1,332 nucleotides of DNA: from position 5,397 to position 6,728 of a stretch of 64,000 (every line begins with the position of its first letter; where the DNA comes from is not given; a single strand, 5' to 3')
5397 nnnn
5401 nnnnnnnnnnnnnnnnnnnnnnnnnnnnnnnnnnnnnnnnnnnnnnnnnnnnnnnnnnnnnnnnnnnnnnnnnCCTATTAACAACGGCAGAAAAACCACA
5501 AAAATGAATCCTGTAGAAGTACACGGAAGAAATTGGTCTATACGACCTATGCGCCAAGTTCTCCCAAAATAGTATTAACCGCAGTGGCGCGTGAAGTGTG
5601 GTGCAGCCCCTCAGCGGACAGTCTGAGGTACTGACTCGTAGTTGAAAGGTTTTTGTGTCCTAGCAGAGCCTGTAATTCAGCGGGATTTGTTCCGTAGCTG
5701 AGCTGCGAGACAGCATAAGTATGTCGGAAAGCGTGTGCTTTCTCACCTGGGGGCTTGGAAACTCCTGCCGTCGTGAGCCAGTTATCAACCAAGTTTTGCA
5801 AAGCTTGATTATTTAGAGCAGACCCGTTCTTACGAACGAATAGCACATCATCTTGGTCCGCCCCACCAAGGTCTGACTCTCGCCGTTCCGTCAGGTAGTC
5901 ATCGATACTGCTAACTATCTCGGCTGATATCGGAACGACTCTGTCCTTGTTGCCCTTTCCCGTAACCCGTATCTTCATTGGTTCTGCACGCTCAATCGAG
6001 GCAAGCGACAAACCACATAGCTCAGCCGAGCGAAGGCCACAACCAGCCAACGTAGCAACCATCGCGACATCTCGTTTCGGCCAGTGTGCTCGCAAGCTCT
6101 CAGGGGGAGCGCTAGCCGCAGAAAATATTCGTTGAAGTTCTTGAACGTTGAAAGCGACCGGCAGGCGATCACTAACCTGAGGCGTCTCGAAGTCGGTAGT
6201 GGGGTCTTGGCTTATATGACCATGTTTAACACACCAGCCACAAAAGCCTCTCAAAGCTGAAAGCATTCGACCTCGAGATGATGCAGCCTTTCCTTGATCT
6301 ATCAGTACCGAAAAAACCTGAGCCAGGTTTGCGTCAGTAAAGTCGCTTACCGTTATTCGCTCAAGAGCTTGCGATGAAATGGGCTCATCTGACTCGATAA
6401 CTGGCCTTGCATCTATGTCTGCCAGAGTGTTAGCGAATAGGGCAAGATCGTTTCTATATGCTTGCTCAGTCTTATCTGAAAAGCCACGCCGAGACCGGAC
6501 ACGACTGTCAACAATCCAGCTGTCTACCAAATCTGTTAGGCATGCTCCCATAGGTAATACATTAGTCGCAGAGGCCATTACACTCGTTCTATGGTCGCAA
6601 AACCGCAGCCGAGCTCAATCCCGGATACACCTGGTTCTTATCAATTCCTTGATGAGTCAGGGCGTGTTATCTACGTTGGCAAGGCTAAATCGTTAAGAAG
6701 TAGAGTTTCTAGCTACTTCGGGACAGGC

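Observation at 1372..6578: Tandem pair of giant TadG-anchored, Cys-rich repeat proteins next to a tyrosine recombinase: candidate alternative Tad-pilus tip adhesins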

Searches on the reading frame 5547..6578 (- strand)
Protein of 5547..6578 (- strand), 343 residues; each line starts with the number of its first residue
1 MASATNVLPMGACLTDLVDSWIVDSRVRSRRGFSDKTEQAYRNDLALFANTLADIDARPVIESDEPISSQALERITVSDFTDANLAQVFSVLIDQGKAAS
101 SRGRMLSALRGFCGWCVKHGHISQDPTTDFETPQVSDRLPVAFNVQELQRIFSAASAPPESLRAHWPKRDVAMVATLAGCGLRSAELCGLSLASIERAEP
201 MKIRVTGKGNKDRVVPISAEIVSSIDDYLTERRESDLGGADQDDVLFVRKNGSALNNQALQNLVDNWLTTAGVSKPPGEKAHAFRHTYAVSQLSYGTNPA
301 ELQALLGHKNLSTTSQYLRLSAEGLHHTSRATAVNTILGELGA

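Call 4: search_protein_families(library=pfam, proteins=[window:5547-6578:-], max_evalue=1)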
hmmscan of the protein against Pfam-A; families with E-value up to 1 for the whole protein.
window:5547-6578:- (343 aa): 3 families
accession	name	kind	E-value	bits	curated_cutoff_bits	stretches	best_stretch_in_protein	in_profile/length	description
PF00589.27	Phage_integrase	-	1.7e-27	96.7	27.1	1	146-321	6-169/172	Phage integrase family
PF02899.23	Phage_int_SAM_1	-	1e-06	29.3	22.3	1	28-118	9-81/83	Phage integrase, N-terminal SAM-like domain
PF09932.14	DUF2164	-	0.23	12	27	1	219-261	9-53/74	Uncharacterized conserved protein (DUF2164)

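Call 46: search_protein_families(library=ncbifam, proteins=[window:5547-6578:-], max_evalue=0.001)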
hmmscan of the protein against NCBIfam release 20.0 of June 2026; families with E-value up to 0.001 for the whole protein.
window:5547-6578:- (343 aa): 12 families
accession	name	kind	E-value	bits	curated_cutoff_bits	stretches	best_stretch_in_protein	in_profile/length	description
TIGR02224.1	recomb_XerC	equivalog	2.2e-57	194.7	335.15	1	27-327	7-284/295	tyrosine recombinase XerC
TIGR02225.1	recomb_XerD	equivalog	7.6e-52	176.4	329.6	1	28-329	8-283/290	site-specific tyrosine recombinase XerD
NF001399.0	PRK00283.1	subfamily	2.5e-48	164.9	279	1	29-328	18-291/300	tyrosine recombinase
NF040815.2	recomb_XerA_Arch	equivalog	8.9e-40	136.9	220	1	31-326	10-260/263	site-specific tyrosine recombinase/integron integrase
NF002331.0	PRK01287.1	subfamily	8.3e-34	117.1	371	1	98-328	96-320/365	site-specific tyrosine recombinase XerC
NF003462.0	PRK05084.1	equivalog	2e-20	72.8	267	1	168-324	195-348/360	tyrosine recombinase XerS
TIGR02249.1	integrase_gron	subfamily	1.1e-15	57.8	265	2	255-319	237-299/315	integron integrase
NF011946.0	PRK15417.1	equivalog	1.4e-08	34.3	435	1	255-327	252-323/337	integron integrase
NF007371.0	PRK09871.1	subfamily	8.2e-07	28.7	222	1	168-319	26-173/198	tyrosine-type DNA invertase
NF007370.0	PRK09870.1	subfamily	1e-05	25.3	221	1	178-318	42-177/200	tyrosine-type DNA invertase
NF040693.1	recomb_GmtY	equivalog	3.4e-05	23.3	340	0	273-324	385-436/441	gamma-mobile-trio recombinase GmtY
NF002685.0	PRK02436.1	equivalog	0.00045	20.1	178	0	179-318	123-244/245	site-specific tyrosine recombinase XerD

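Call 60: find_homologous_proteins(query=window:5547-6578:-, max_evalue=1e-20)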
Query window:5547-6578:- (343 aa): 156 proteins with E <= 1e-20 among 5721 candidates; the best 120 are listed.
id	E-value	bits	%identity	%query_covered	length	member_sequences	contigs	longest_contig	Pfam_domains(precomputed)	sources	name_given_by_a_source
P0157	7.8e-218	740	100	97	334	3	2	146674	PF00589.28,PF02899.24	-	-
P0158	4.8e-142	491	66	96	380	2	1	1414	PF00589.28,PF02899.24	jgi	-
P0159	4.8e-139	481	65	95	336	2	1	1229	PF00589.28,PF02899.24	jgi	-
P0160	6.6e-139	481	65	96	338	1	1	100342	PF00589.28,PF02899.24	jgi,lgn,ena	-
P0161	1.9e-136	473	64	95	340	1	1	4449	PF00589.28,PF02899.24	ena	-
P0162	2.4e-131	456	63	95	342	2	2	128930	PF00589.28,PF02899.24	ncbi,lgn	-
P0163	1.2e-117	411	58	95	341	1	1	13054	PF00589.28,PF02899.24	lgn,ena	-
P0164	2.8e-115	403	57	95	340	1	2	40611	PF00589.28,PF02899.24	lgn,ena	-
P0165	4.4e-114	399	53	96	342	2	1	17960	PF00589.28,PF02899.24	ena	-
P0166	2.4e-111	390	55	95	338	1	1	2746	PF00589.28,PF02899.24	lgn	-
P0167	3.0e-108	380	54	95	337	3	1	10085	PF00589.28,PF02899.24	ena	-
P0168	4.7e-108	379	54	95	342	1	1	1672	PF00589.28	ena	-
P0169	5.5e-108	379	54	95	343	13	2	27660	PF00589.28,PF02899.24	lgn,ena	-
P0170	1.4e-105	371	52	96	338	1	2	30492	PF00589.28,PF02899.24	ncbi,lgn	-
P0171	9.3e-101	355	57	79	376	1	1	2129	PF00589.28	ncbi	-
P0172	2.3e-99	351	53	91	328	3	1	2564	PF00589.28,PF02899.24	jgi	jgi:site-specific recombinase XerD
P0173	1.7e-96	341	54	90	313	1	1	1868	PF00589.28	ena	-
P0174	2.5e-95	338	50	96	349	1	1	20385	PF00589.28,PF02899.24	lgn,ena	-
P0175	5.3e-93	330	48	95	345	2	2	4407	PF00589.28,PF02899.24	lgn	-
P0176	1.5e-92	329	48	96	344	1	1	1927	PF00589.28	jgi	jgi:site-specific recombinase XerD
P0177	6.6e-92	326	48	95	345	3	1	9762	PF00589.28,PF02899.24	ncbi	ncbi:MAG: tyrosine-type recombinase/integrase [Acidimicrobiales bacterium]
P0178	5.8e-90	320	47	96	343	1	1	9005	PF00589.28,PF02899.24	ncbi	-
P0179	2.9e-89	318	47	96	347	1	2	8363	PF00589.28,PF02899.24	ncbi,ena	-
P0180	2.8e-88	314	47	95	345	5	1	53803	PF00589.28,PF02899.24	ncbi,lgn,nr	ncbi:MAG: tyrosine-type recombinase/integrase [Acidimicrobiales bacterium]|nr:tyrosine-type recombin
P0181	6.7e-88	313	48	92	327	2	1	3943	PF00589.28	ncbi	-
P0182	7.3e-87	310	49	96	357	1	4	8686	PF00589.28,PF02899.24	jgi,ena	jgi:site-specific recombinase XerD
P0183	3.8e-86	307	48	96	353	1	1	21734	PF00589.28,PF02899.24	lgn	-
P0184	1.1e-85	306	45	95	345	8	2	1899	PF00589.28,PF02899.24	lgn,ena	-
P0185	4.2e-85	304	48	95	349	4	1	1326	PF00589.28,PF02899.24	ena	-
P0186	1.0e-83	300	48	88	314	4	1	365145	PF00589.28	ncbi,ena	-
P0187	1.4e-82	296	46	95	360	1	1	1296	PF00589.28,PF02899.24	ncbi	-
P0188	3.8e-79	284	45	96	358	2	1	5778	PF00589.28,PF02899.24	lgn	-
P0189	2.9e-75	272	43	98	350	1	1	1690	PF00589.28,PF02899.24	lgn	-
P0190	1.3e-72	263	43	95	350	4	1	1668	PF00589.28,PF02899.24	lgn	-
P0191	1.4e-72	263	42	99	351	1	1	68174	PF00589.28,PF02899.24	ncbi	ncbi:MAG: tyrosine-type recombinase/integrase [Actinomycetota bacterium]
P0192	3.3e-72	262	45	94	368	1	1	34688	PF00589.28,PF02899.24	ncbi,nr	ncbi:MAG: tyrosine-type recombinase/integrase [Actinomycetota bacterium]|nr:tyrosine-type recombinas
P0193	1.2e-70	257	44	90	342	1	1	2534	PF00589.28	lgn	-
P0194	1.2e-69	253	42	95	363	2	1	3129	PF00589.28,PF02899.24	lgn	-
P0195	1.3e-69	253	41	97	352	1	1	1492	PF00589.28,PF02899.24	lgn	-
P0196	2.0e-69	253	41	97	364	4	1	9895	PF00589.28,PF02899.24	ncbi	-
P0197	4.2e-69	251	42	95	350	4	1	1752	PF00589.28,PF02899.24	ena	-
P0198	5.2e-69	251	41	97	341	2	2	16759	PF00589.28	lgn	-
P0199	2.1e-68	249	43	98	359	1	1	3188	PF00589.28,PF02899.24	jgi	jgi:site-specific recombinase XerD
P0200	3.9e-68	248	43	96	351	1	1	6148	PF00589.28,PF02899.24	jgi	jgi:site-specific recombinase XerD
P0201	7.0e-68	247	41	94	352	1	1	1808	PF00589.28,PF02899.24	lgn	-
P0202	7.9e-68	247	41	98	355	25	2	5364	PF00589.28,PF02899.24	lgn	-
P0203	1.7e-67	246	41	94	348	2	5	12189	PF00589.28,PF02899.24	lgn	-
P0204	8.1e-67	244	42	95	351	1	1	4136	PF00589.28,PF02899.24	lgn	-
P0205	1.1e-66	244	41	95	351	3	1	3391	PF00589.28,PF02899.24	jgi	jgi:site-specific recombinase XerD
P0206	1.6e-66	243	40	98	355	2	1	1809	PF00589.28,PF02899.24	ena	-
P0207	2.5e-66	242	41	95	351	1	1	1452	PF00589.28,PF02899.24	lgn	-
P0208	3.0e-66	242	42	91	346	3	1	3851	PF00589.28,PF02899.24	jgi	jgi:site-specific recombinase XerD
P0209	3.0e-66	242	41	96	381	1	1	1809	PF00589.28,PF02899.24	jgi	jgi:integrase/recombinase XerD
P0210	3.5e-66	242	41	96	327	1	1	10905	PF00589.28,PF02899.24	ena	-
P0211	3.5e-66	242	41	94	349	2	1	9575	PF00589.28,PF02899.24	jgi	jgi:site-specific recombinase XerD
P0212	4.9e-66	241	41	97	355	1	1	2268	PF00589.28,PF02899.24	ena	-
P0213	5.9e-66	241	41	96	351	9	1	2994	PF00589.28,PF02899.24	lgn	-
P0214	1.4e-65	240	43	95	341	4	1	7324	PF00589.28,PF02899.24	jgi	jgi:site-specific recombinase XerD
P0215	1.4e-65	240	41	94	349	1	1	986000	PF00589.28,PF02899.24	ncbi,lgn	-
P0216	2.0e-65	239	41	94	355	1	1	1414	PF00589.28,PF02899.24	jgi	jgi:site-specific recombinase XerD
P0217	2.6e-65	239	41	94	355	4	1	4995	PF00589.28,PF02899.24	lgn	-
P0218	4.4e-65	238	41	98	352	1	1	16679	PF00589.28,PF02899.24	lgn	-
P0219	7.3e-65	238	42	95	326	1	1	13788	PF00589.28,PF02899.24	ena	-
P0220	9.4e-65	237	42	95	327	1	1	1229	PF00589.28,PF02899.24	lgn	-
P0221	1.1e-64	237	42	96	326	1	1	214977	PF00589.28,PF02899.24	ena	-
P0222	1.9e-64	236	40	94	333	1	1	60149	PF00589.28,PF02899.24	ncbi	ncbi:hypothetical protein BH23ACT12_BH23ACT12_02070 [soil metagenome]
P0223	1.1e-63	234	42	95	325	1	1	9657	PF00589.28,PF02899.24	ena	-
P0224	1.1e-63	234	40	95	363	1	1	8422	PF00589.28,PF02899.24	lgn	-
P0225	1.3e-63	233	49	72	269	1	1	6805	PF00589.28,PF02899.24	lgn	-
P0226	2.6e-61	226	40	96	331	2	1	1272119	PF00589.28,PF02899.24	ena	-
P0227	2.6e-59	219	62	50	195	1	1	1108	PF00589.28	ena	-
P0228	5.3e-49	185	51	53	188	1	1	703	PF02899.24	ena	-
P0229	1.1e-41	161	46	55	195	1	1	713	PF00589.28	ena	-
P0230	1.9e-33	134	33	87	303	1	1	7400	PF13495.13,PF00589.28,PF02899.24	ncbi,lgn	-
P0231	1.0e-32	132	33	86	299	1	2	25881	PF13495.13,PF00589.28,PF02899.24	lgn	-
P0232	1.4e-32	131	33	90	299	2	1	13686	PF13495.13,PF00589.28,PF02899.24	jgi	jgi:integrase/recombinase XerD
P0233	1.0e-31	129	31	94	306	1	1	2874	PF13495.13,PF00589.28,PF02899.24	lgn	-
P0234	1.3e-31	128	31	87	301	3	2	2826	PF13495.13,PF00589.28,PF02899.24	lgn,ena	-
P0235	6.7e-31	126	30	91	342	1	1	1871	PF00589.28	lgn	-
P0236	1.2e-30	125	31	91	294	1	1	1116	PF13495.13,PF00589.28,PF02899.24,PF22823.3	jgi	jgi:integrase/recombinase XerD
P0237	8.3e-30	122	31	87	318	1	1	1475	PF00589.28,PF02899.24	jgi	jgi:integrase/recombinase XerC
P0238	9.1e-30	122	32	84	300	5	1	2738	PF00589.28,PF02899.24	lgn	-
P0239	1.4e-29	122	31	89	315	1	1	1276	PF00589.28,PF02899.24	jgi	jgi:integrase/recombinase XerD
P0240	2.3e-29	121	32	85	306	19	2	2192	PF00589.28,PF02899.24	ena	-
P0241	3.3e-29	120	34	84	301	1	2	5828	PF00589.28,PF02899.24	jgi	jgi:integrase/recombinase XerD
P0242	9.3e-29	119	30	86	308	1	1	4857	PF13495.13,PF00589.28,PF02899.24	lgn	-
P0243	1.2e-28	119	29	87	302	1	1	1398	PF13495.13,PF00589.28,PF02899.24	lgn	-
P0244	1.7e-28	118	31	89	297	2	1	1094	PF00589.28,PF02899.24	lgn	-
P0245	1.8e-28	118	31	88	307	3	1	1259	PF00589.28,PF02899.24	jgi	jgi:integrase/recombinase XerC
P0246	1.9e-28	118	30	94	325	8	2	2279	PF00589.28,PF02899.24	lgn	-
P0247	1.1e-27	115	31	89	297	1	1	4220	PF00589.28,PF02899.24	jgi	jgi:integrase/recombinase XerD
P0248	1.5e-27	115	32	89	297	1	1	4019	PF00589.28,PF02899.24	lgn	-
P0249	1.8e-27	115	33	67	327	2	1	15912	PF00589.28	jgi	jgi:site-specific recombinase XerD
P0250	1.9e-27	115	33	84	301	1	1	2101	PF13495.13,PF00589.28,PF02899.24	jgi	jgi:integrase/recombinase XerD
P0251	3.5e-27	114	31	96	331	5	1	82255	PF00589.28,PF02899.24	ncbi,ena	-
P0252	6.8e-27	113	32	67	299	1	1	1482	PF13495.13,PF00589.28,PF02899.24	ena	-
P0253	8.0e-27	113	30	89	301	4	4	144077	PF00589.28,PF02899.24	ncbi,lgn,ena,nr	ncbi:MAG: tyrosine recombinase XerD [Bacteroidaceae bacterium]|nr:tyrosine recombinase XerD [Bactero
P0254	8.5e-27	112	30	86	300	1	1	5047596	PF13495.13,PF00589.28,PF02899.24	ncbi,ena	-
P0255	9.4e-27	112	31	86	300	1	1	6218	PF13495.13,PF00589.28,PF02899.24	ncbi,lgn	ncbi:MAG: tyrosine-type recombinase/integrase [Acidimicrobiales bacterium]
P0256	1.6e-26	112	33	86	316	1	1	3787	PF00589.28,PF02899.24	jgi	jgi:integrase/recombinase XerD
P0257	1.9e-26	111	29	86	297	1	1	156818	PF13495.13,PF00589.28,PF02899.24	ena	-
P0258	2.0e-26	111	32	87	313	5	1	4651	PF00589.28,PF02899.24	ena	-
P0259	2.5e-26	111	30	89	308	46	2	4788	PF00589.28,PF02899.24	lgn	-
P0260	5.0e-26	110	32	85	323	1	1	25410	PF00589.28,PF02899.24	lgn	-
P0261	9.9e-26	109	31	90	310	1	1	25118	PF00589.28,PF02899.24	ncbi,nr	ncbi:MAG: tyrosine recombinase XerC [Deltaproteobacteria bacterium]|nr:tyrosine recombinase XerC [De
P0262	1.0e-25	109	30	87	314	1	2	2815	PF13495.13,PF00589.28,PF02899.24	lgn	-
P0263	1.2e-25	109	30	92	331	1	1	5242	PF00589.28,PF02899.24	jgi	jgi:site-specific recombinase XerD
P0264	1.5e-25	108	30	86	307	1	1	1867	PF13495.13,PF00589.28,PF02899.24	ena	-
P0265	2.4e-25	108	30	88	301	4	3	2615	PF13495.13,PF00589.28,PF02899.24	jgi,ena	-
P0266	3.9e-25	107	34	68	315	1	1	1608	PF00589.28,PF02899.24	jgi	jgi:integrase/recombinase XerC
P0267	4.0e-25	107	29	87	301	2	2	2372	PF13495.13,PF00589.28,PF02899.24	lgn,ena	-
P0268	4.0e-25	107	31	86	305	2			PF00589.28,PF02899.24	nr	nr:site-specific tyrosine recombinase XerD [Arenimonas fontis]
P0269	8.3e-25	106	30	87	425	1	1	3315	PF25200.2,PF13495.13,PF00589.28,PF02899.24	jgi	jgi:integrase/recombinase XerD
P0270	1.8e-24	105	28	87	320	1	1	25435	PF00589.28,PF02899.24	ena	-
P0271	1.8e-24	105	32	84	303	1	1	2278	PF00589.28,PF02899.24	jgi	jgi:integrase/recombinase XerD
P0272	2.4e-24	104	32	90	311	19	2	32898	PF00589.28,PF02899.24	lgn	-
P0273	2.5e-24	104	30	89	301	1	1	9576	PF13495.13,PF00589.28,PF02899.24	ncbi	-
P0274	2.8e-24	104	30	92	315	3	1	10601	PF00589.28,PF02899.24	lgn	-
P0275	3.1e-24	104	28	86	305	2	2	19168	PF13495.13,PF00589.28,PF02899.24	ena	-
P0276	3.7e-24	104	29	86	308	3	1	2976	PF00589.28,PF02899.24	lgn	-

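Call 61: find_encoding_contigs(protein=P0160, flank=8000, max_places=1)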
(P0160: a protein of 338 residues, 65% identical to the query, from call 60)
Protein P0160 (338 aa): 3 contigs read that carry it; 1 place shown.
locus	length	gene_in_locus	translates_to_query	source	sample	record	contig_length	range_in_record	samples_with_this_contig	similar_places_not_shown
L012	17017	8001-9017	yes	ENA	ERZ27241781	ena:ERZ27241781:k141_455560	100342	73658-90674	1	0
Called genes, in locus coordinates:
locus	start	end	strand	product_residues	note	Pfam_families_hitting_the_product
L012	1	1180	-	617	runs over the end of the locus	PF00496:SBP_bac_5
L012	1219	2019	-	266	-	PF00121:TIM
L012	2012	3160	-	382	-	PF00162:PGK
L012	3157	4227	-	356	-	PF00044:Gp_dh_N, PF02800:Gp_dh_C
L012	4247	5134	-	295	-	PF01933:CofD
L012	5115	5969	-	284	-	PF03668:RapZ-like_N, PF22740:PapZ_C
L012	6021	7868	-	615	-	PF01541:GIY-YIG, PF27096:UvrC_M, PF02151:UVR, PF22920:UvrC_RNaseH, PF08459:UvrC_RNaseH_dom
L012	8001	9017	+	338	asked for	PF02899:Phage_int_SAM_1 (faint), PF00589:Phage_integrase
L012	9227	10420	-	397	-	PF02661:Fic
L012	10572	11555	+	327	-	PF13476:AAA_23 (weak), PF00005:ABC_tran, PF13304:AAA_21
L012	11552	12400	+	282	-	PF12679:ABC2_membrane_2, PF12698:ABC2_membrane_3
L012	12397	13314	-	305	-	PF00892:EamA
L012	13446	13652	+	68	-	-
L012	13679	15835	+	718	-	-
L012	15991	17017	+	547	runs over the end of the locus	PF00270:DEAD, PF04851:ResIII, PF18766:SWI2_SNF2 (weak)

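Call 62: find_encoding_contigs(protein=P0162, flank=8000, max_places=1)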
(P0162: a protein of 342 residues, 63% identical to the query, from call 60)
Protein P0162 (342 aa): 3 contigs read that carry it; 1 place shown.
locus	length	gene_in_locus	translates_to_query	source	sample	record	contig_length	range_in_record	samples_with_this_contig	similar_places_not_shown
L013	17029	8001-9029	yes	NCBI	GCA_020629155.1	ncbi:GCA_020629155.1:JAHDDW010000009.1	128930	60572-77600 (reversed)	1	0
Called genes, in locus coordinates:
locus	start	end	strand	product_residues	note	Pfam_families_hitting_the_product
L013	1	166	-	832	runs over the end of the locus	PF01225:Mur_ligase (weak), PF02875:Mur_ligase_C (faint), PF08245:Mur_ligase_M, PF01168:Ala_racemase_N, PF00842:Ala_racemase_C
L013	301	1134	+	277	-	-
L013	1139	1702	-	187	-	PF02572:CobA_CobO_BtuR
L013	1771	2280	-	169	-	PF01844:HNH, PF14279:HNH_5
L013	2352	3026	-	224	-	PF00106:adh_short, PF13561:adh_short_C2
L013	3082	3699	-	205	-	PF02698:DUF218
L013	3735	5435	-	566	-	PF00990:GGDEF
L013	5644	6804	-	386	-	-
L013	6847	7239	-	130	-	PF01850:PIN (weak)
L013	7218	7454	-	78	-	PF02604:PhdYeFM_antitox (weak)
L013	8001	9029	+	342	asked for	PF02899:Phage_int_SAM_1 (faint), PF00589:Phage_integrase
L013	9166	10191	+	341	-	-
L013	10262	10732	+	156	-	-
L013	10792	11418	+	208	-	PF00892:EamA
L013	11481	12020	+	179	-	-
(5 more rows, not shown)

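Call 63: find_encoding_contigs(protein=P0180, flank=8000, max_places=1)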
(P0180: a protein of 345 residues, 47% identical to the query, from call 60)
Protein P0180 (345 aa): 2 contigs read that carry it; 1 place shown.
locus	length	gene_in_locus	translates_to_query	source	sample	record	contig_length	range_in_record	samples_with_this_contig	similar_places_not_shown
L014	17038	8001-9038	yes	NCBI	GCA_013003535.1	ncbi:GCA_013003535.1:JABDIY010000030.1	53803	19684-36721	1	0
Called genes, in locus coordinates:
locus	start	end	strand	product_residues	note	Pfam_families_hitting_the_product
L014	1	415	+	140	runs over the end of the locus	PF00582:Usp (weak)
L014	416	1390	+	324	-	PF13946:DUF4214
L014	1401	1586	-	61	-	-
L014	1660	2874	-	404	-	PF01553:Acyltransferase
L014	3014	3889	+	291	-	PF00561:Abhydrolase_1, PF12697:Abhydrolase_6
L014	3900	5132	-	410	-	PF00355:Rieske, PF00848:Ring_hydroxyl_A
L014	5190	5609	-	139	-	PF13828:DUF4190 (weak)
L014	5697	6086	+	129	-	PF10825:DUF2752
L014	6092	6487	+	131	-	PF06094:GGACT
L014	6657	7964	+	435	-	PF00270:DEAD, PF04851:ResIII, PF00271:Helicase_C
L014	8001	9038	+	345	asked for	PF02899:Phage_int_SAM_1 (faint), PF00589:Phage_integrase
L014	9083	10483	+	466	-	PF13946:DUF4214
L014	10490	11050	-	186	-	PF01613:Flavin_Reduct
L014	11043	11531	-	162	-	PF00293:NUDIX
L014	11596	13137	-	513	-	PF00501:AMP-binding, PF13193:AMP-binding_C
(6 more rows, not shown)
